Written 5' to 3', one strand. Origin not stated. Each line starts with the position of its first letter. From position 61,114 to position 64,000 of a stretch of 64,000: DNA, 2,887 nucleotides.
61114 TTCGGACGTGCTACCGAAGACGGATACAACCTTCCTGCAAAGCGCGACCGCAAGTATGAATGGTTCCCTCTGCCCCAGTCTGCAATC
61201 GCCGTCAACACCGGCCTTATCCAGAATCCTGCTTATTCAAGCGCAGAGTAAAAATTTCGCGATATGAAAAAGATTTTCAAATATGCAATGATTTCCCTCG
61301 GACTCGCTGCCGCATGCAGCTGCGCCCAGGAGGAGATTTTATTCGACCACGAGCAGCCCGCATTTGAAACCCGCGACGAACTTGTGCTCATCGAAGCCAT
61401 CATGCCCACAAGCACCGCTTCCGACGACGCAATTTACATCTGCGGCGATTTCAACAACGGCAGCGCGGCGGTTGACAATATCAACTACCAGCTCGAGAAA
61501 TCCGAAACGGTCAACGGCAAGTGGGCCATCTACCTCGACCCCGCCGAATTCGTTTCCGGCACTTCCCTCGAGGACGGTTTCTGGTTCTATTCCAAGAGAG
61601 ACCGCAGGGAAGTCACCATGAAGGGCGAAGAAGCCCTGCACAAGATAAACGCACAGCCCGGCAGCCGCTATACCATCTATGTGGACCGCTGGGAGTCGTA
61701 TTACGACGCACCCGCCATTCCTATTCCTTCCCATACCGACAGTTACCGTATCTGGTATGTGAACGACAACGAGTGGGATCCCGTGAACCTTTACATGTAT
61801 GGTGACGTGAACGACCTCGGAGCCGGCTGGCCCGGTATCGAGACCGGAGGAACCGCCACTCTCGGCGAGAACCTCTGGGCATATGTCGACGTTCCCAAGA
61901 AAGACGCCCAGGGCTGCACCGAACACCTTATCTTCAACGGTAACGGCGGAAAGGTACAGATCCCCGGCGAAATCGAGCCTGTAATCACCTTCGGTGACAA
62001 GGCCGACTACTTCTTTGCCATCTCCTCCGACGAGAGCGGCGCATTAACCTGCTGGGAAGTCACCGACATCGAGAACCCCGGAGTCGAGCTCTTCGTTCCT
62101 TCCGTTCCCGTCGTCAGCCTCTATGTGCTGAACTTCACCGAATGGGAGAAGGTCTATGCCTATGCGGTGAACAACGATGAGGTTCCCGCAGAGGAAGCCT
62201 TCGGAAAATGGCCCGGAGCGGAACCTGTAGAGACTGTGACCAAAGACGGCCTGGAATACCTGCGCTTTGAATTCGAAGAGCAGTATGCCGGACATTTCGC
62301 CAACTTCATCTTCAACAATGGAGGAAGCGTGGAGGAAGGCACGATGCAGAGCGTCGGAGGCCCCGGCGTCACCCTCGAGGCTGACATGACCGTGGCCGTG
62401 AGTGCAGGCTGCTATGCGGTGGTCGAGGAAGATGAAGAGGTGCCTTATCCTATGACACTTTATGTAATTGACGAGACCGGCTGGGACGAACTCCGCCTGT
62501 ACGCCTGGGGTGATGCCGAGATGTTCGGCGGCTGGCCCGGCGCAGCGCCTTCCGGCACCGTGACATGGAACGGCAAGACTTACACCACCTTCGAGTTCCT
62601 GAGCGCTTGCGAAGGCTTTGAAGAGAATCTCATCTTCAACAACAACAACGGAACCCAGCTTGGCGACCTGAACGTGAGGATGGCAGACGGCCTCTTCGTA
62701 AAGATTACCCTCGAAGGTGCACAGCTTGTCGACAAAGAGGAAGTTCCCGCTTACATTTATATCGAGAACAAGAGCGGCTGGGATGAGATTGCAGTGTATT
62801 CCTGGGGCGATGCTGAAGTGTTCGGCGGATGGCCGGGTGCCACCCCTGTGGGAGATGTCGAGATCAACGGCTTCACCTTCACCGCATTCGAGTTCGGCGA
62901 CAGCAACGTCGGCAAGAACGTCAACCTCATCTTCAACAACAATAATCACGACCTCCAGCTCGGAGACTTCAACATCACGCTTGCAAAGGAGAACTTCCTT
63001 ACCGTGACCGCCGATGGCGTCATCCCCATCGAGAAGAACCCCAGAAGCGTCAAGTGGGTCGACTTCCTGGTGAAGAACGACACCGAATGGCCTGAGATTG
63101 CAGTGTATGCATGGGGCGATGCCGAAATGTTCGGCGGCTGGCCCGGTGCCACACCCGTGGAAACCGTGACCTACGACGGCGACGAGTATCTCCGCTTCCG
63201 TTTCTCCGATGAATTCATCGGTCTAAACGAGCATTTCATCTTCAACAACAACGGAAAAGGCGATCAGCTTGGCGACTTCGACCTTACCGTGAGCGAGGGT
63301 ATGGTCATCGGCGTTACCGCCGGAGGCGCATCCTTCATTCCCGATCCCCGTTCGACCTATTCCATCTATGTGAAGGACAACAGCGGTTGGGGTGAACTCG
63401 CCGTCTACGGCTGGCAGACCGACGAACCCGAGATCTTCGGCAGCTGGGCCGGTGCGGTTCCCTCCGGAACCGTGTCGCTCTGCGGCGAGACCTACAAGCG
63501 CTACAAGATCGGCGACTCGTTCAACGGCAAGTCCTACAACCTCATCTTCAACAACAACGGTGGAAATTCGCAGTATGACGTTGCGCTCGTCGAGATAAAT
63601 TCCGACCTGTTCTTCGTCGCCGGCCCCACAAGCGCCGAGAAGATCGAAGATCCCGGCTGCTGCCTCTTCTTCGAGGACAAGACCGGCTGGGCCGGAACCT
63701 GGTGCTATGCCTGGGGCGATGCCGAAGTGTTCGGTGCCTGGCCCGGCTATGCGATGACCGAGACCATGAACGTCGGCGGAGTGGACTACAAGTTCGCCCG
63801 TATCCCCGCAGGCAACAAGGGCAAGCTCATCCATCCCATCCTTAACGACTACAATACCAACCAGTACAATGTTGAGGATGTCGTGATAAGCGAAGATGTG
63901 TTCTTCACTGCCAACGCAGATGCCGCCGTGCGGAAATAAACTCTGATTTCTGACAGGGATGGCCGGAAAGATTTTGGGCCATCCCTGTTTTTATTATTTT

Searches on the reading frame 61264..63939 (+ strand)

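Call 46: search_protein_families(library=pfam, proteins=[window:61264-63939:+], max_evalue=0.00001)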
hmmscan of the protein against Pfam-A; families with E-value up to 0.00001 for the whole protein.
window:61264-63939:+ (891 aa): 1 family
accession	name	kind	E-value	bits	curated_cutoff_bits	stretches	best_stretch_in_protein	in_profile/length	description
PF16738.10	CBM26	-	1.1e-40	138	28.1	1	287-355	2-62/70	Starch-binding module 26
